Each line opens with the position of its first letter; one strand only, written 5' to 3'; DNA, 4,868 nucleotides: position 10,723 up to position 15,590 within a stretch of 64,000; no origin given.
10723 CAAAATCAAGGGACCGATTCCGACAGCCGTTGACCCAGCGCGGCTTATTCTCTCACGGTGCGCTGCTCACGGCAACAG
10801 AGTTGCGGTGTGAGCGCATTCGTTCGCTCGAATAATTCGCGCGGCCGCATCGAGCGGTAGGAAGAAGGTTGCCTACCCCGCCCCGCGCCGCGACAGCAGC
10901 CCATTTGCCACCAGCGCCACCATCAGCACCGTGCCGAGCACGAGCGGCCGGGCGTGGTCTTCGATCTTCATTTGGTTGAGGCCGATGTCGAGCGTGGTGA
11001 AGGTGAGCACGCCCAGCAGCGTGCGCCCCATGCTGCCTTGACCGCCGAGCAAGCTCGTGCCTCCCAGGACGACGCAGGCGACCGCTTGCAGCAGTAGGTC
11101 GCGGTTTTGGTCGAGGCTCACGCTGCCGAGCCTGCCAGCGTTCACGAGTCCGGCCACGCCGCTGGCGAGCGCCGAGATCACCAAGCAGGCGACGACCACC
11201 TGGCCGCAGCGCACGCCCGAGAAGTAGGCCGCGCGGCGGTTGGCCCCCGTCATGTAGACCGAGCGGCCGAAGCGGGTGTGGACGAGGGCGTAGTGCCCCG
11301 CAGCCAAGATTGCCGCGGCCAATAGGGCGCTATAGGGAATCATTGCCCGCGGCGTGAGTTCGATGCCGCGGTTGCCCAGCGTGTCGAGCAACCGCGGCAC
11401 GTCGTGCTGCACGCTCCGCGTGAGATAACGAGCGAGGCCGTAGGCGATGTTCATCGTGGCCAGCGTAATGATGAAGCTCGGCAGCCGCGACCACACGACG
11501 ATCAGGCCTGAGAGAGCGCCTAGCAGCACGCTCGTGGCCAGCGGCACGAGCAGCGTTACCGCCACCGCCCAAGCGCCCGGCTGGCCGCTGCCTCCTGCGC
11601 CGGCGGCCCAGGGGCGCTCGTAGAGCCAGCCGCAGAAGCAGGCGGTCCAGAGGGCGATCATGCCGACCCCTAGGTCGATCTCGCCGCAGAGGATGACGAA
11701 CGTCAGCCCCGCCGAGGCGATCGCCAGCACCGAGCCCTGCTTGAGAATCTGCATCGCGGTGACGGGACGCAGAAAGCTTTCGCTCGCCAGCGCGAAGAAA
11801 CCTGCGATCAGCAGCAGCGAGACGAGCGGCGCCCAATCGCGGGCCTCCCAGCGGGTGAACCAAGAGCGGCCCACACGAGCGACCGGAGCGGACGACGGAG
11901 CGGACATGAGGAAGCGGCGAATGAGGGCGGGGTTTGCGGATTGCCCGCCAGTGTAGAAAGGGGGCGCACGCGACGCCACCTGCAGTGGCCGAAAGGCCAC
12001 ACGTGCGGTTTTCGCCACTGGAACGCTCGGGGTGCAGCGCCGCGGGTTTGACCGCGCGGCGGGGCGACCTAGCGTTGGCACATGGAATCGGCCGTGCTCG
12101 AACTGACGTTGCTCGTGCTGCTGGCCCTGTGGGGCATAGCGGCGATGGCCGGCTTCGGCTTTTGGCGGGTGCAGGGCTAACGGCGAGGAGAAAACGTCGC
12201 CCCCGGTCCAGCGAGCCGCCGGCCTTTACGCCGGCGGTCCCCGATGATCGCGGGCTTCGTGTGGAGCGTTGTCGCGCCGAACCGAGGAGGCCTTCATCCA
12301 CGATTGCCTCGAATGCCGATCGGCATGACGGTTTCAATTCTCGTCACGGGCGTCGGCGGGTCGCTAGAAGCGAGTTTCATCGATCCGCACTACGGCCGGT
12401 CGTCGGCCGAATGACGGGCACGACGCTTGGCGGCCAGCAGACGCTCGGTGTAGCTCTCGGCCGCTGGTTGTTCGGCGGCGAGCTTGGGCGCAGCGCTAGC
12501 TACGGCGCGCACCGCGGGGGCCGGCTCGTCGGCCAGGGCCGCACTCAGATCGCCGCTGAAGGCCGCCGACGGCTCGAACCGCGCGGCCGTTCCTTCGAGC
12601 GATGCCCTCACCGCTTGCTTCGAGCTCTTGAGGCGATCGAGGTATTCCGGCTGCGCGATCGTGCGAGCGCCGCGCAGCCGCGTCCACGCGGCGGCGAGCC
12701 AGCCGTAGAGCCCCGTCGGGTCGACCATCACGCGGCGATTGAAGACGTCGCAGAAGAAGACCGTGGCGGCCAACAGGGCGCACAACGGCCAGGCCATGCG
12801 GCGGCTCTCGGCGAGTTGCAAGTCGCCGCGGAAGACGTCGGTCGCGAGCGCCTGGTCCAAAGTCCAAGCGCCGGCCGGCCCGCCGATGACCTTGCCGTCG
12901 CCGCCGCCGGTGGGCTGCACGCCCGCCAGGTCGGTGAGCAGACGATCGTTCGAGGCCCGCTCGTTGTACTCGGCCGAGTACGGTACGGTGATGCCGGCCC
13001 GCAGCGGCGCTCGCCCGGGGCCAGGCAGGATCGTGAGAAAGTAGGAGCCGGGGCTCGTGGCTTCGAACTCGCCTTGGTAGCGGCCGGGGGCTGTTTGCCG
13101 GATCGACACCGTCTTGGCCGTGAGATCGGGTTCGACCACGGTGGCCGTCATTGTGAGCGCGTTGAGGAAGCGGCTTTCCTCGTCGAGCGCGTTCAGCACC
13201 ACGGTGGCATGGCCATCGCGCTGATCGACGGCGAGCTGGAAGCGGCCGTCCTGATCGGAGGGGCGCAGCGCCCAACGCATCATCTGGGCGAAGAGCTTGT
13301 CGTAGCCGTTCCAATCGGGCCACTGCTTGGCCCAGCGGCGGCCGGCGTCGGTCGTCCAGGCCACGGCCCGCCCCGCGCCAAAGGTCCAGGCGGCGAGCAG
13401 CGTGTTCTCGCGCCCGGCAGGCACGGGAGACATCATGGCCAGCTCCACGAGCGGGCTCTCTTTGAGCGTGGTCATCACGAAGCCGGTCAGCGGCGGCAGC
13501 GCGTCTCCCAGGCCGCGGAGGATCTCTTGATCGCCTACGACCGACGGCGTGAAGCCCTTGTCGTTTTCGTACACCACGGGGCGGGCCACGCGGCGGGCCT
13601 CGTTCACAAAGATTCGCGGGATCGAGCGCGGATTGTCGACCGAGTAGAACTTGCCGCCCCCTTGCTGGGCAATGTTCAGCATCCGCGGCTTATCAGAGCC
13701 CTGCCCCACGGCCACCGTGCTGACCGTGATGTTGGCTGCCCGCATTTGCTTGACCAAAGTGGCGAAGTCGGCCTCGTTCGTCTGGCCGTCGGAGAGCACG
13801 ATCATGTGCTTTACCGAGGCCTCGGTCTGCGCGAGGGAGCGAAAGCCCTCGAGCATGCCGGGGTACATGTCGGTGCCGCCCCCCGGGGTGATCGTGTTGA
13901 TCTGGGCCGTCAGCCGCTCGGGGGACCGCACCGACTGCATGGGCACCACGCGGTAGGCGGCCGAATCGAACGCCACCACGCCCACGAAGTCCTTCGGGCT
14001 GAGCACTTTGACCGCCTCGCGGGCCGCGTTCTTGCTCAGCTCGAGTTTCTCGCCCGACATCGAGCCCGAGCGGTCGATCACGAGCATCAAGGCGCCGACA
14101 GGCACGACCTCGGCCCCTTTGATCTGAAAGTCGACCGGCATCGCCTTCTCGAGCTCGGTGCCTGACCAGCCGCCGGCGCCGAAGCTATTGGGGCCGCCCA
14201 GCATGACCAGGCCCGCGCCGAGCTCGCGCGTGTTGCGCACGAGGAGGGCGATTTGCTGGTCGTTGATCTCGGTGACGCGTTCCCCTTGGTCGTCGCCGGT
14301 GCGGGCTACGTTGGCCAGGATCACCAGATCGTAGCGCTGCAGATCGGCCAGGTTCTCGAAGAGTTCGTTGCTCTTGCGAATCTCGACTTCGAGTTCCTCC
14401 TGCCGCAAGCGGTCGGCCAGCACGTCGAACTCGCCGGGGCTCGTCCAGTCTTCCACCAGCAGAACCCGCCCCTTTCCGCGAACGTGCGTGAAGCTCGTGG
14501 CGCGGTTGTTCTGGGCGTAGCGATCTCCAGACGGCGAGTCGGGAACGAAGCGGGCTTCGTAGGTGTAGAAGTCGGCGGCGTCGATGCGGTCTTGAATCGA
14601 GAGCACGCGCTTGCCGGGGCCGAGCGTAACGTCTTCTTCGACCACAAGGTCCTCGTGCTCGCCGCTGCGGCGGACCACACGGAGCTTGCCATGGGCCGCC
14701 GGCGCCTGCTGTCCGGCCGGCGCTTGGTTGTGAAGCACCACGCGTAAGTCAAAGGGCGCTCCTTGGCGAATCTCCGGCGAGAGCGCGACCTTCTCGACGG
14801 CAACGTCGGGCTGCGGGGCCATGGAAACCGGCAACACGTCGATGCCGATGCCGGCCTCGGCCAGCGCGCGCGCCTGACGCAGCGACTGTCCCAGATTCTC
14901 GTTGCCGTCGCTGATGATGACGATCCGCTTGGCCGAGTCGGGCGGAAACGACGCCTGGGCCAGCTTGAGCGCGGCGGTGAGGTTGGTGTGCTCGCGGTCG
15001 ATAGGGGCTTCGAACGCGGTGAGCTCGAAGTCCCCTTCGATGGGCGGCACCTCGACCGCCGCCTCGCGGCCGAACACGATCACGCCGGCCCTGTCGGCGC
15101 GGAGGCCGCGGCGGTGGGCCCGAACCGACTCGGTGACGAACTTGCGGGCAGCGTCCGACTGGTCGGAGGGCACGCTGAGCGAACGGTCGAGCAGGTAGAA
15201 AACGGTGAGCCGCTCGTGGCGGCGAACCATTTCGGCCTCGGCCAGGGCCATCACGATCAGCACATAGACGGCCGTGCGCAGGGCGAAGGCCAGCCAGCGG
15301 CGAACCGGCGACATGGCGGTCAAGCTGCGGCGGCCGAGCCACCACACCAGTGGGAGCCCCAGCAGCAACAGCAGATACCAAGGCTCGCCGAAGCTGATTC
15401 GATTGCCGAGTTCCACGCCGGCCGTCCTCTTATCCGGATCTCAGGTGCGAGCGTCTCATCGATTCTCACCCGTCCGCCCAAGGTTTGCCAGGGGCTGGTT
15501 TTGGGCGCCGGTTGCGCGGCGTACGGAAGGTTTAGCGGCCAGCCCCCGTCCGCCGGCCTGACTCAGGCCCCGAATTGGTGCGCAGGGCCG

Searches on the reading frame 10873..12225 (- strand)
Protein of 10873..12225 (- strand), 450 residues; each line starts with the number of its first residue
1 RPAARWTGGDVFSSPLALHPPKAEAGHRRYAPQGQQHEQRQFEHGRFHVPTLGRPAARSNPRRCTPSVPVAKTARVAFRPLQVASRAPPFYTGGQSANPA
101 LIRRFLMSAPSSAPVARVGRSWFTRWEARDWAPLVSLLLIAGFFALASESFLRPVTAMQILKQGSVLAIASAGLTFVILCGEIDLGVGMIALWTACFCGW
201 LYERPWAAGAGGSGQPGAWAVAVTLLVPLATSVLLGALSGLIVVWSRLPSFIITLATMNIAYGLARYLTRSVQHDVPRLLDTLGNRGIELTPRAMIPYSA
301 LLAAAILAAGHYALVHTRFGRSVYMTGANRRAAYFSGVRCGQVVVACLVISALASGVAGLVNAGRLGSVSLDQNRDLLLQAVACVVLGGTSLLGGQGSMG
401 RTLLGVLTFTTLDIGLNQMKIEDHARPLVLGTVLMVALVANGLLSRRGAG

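Call 24: search_protein_families(library=pfam, proteins=[window:10873-12225:-], max_evalue=0.001)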
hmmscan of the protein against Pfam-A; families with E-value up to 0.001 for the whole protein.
window:10873-12225:- (450 aa): 1 family
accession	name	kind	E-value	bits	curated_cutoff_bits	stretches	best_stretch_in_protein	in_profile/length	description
PF02653.21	BPD_transp_2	-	1.4e-28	100.3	26.8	1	158-438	3-269/269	Branched-chain amino acid transport system / permease component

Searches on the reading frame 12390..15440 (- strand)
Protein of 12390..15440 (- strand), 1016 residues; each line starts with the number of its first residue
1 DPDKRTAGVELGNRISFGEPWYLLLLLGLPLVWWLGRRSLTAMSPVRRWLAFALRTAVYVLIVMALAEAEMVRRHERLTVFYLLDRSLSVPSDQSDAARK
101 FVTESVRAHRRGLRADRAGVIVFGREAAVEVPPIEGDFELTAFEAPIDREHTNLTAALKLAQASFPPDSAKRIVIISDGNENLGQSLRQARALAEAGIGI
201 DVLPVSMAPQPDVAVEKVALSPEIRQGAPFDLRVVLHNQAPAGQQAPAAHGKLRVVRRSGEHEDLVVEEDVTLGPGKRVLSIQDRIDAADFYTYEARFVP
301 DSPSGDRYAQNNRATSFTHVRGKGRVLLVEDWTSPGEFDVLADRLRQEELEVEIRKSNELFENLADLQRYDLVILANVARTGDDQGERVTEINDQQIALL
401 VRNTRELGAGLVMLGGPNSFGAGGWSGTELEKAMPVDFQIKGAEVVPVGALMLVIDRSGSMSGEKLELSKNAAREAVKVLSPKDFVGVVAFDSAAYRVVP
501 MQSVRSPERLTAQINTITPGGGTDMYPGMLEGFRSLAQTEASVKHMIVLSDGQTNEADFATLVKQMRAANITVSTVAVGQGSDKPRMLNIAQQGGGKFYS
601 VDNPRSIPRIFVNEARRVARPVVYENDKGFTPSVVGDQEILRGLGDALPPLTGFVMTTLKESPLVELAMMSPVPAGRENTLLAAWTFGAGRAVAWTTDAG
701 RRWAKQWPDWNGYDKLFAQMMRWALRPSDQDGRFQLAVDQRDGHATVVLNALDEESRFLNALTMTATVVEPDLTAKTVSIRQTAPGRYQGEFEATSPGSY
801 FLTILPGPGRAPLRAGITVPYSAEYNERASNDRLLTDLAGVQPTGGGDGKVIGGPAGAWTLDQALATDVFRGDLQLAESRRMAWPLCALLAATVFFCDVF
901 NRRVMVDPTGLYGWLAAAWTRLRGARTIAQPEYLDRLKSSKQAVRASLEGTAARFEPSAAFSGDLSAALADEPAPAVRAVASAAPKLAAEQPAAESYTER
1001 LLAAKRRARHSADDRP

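Call 24: search_protein_families(library=pfam, proteins=[window:12390-15440:-], max_evalue=0.001)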
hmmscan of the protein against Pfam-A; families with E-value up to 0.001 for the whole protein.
window:12390-15440:- (1016 aa): 8 families
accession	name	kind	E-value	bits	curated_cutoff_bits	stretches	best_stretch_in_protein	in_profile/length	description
PF00092.34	VWA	-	1.1e-28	101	23.8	2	451-610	2-171/174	von Willebrand factor type A domain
PF13519.12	VWA_2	-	3.2e-26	92.5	27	2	451-553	1-107/107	von Willebrand factor type A domain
PF13768.12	VWA_3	-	3.7e-18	66.5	27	1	450-597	2-152/155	von Willebrand factor type A domain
PF07090.17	GATase1_like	-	1.5e-11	44.8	27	1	625-723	149-244/247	Putative glutamine amidotransferase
PF05762.20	VWA_CoxE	-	3.1e-07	30.5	26.4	1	451-576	59-185/222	VWA domain containing CoxE-like protein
PF06707.17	DUF1194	-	8.7e-06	25.5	27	0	149-211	92-160/206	Protein of unknown function (DUF1194)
PF09967.15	DUF2201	-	0.00015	22.3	26.4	1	451-532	1-74/123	VWA-like domain (DUF2201)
PF25106.1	VWA_4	-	0.00046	20.2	27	0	450-580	1-133/169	von Willebrand factor A domain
